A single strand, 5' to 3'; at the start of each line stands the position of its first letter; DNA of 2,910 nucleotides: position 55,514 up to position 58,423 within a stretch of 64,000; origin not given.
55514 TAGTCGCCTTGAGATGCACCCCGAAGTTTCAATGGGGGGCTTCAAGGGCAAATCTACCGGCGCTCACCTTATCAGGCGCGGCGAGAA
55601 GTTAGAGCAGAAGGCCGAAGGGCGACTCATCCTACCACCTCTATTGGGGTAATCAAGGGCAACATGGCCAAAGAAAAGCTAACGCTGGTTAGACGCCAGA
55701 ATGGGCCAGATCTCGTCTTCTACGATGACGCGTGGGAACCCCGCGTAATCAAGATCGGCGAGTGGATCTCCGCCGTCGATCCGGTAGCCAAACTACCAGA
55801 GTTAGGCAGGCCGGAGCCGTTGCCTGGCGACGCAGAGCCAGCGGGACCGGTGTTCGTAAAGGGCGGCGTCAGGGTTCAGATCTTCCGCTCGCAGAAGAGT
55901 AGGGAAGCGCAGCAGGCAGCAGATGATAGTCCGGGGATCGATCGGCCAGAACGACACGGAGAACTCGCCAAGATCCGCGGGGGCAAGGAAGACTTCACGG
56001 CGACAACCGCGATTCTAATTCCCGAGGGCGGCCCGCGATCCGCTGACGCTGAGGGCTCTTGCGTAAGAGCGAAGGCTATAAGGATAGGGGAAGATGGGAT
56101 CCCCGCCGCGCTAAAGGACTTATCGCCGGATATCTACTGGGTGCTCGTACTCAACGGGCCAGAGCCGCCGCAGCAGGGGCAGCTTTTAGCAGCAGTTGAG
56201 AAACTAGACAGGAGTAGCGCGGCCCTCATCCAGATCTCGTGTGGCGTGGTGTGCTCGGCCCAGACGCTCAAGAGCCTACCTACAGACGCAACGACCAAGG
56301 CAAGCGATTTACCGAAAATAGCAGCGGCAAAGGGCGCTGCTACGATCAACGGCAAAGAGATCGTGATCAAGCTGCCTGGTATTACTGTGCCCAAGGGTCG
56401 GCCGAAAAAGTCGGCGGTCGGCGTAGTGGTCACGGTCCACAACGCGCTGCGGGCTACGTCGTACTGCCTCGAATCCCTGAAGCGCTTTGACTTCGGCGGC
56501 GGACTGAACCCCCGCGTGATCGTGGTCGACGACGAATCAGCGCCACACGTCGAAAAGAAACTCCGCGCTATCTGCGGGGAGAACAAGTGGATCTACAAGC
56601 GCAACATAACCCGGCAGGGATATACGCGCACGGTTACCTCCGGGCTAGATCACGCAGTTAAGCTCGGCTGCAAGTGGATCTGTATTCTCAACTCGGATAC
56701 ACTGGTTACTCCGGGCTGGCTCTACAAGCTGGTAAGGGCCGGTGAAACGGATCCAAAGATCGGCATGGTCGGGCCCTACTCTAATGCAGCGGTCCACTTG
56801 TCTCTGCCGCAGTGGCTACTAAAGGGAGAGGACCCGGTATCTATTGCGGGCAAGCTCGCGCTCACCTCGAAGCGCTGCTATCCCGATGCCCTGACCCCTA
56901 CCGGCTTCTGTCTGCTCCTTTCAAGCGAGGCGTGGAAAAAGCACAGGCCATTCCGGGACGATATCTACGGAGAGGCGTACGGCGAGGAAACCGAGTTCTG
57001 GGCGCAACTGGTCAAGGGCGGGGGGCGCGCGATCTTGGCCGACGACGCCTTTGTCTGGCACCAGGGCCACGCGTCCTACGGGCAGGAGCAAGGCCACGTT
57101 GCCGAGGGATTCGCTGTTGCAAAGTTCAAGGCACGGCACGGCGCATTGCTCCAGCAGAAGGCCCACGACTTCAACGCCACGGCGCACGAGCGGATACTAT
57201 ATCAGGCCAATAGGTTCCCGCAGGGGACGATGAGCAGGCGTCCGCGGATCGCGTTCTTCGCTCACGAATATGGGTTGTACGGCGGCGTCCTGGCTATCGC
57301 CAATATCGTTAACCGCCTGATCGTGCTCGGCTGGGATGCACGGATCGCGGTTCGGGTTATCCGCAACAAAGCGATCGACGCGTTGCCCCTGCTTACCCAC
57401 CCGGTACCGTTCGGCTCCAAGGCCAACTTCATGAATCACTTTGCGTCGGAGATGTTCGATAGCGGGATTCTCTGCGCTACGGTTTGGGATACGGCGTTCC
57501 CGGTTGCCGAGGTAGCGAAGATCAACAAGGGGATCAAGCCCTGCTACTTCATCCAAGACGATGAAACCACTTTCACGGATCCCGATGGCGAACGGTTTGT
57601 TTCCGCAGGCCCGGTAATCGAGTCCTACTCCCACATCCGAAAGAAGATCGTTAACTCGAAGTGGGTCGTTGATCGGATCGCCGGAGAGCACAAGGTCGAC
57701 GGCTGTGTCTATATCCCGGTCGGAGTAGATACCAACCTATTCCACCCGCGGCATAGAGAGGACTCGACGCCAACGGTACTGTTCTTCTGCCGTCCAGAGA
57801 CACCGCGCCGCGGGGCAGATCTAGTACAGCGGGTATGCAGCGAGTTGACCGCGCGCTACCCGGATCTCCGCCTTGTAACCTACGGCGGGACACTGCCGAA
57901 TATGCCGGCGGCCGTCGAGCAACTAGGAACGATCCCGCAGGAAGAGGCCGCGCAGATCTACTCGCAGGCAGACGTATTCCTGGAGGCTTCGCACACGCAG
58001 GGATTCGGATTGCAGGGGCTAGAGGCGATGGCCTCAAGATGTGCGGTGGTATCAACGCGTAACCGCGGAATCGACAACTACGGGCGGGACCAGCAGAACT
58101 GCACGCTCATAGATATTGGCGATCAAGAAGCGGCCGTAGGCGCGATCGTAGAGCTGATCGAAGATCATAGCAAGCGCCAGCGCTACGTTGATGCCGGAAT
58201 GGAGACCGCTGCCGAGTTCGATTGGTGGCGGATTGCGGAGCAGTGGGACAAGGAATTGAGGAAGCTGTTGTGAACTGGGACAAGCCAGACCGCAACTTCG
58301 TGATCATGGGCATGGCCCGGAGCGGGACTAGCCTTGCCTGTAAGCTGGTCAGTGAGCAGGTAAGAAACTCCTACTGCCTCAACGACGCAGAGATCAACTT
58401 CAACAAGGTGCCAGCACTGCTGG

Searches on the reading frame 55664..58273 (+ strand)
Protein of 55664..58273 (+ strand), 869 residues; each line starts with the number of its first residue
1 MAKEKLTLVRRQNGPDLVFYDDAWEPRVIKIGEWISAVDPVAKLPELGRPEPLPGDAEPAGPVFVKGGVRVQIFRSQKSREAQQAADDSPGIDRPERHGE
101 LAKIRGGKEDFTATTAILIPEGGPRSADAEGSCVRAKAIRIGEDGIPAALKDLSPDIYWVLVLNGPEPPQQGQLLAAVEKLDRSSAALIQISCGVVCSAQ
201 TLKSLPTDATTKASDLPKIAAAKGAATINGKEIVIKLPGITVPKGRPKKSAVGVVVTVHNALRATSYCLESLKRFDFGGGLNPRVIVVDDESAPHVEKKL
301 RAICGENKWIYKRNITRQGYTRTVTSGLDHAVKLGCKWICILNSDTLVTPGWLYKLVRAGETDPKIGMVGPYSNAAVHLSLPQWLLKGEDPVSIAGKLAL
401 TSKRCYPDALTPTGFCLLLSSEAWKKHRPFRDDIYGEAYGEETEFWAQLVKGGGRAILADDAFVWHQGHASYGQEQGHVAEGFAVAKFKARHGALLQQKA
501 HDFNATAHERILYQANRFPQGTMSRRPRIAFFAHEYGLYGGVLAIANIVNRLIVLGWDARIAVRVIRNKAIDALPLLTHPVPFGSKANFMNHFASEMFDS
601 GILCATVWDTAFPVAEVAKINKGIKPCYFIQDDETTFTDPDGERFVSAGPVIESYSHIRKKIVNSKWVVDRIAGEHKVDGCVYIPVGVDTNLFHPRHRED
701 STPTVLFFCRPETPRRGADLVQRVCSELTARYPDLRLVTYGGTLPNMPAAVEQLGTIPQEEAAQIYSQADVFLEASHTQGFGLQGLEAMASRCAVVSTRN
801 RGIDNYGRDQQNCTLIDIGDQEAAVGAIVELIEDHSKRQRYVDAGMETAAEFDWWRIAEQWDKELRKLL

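Call 12: search_protein_families(library=pfam, proteins=[window:55664-58273:+])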
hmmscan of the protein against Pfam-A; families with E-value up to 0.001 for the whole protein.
window:55664-58273:+ (869 aa): 5 families
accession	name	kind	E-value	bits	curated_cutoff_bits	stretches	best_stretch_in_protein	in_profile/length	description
PF13692.12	Glyco_trans_1_4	-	5.9e-17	62.7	27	1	703-834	2-142/142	Glycosyl transferases group 1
PF00534.26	Glycos_transf_1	-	3.5e-16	59.7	26.4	1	693-845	5-169/172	Glycosyl transferases group 1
PF00535.33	Glycos_transf_2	-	1.4e-13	51.5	23.3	1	254-370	2-113/168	Glycosyl transferase family 2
PF13524.12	Glyco_trans_1_2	-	5.2e-08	33.4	25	1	724-861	5-142/144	Glycosyl transferase-like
PF20706.3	GT4-conflict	-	3.2e-05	23.5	26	1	685-805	178-318/385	Family 4 Glycosyltransferase in conflict systems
